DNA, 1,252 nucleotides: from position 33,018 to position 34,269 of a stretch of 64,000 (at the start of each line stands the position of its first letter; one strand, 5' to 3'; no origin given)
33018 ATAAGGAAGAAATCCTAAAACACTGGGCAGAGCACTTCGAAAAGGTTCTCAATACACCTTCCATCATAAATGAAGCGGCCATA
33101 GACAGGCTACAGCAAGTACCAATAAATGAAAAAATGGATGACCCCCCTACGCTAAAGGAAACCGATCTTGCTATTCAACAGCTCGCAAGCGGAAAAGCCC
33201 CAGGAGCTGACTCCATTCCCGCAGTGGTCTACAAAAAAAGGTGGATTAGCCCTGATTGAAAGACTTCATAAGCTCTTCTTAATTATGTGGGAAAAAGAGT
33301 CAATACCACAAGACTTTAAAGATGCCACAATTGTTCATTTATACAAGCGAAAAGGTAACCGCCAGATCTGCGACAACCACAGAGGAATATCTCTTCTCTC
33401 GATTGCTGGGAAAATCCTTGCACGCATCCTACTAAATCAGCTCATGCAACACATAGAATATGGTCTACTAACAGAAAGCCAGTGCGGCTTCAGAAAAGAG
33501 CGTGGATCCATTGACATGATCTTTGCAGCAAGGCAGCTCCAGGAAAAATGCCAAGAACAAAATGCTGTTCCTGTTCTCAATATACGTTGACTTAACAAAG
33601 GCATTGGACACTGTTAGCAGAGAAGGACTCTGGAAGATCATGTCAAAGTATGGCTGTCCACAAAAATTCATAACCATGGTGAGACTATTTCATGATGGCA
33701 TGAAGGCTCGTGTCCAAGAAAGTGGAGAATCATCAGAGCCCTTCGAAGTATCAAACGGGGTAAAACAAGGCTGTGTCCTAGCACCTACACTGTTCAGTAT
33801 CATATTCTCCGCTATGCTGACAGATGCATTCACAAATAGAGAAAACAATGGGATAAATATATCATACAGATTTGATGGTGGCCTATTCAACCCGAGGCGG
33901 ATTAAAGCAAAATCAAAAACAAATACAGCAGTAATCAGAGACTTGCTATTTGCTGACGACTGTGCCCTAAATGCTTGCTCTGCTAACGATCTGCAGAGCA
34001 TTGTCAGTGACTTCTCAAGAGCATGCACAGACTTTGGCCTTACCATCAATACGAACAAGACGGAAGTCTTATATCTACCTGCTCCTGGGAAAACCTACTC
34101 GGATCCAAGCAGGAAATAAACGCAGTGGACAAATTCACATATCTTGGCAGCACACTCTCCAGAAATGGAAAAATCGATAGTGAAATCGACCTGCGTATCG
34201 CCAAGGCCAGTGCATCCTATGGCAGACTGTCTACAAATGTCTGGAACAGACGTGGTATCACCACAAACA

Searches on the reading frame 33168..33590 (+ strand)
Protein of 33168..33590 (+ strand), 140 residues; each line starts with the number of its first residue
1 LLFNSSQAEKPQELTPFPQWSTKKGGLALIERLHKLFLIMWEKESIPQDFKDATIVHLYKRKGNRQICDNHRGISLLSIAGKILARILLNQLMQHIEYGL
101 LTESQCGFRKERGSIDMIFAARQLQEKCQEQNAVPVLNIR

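Call 36: search_protein_families(library=pfam, proteins=[window:33168-33590:+], max_evalue=0.01)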
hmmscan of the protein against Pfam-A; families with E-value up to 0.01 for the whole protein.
window:33168-33590:+ (140 aa): 1 family
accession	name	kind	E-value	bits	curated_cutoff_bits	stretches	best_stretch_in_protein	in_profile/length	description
PF00078.32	RVT_1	-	3.7e-05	24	29.6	1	63-131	4-64/205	Reverse transcriptase (RNA-dependent DNA polymerase)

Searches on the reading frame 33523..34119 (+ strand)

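Call 36: search_protein_families(library=pfam, proteins=[window:33523-34119:+], max_evalue=0.01)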
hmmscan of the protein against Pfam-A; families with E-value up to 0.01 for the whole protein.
window:33523-34119:+ (198 aa): 1 family
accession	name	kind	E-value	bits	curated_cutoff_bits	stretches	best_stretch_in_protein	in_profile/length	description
PF00078.32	RVT_1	-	3.2e-17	63.3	29.6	1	20-184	71-193/205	Reverse transcriptase (RNA-dependent DNA polymerase)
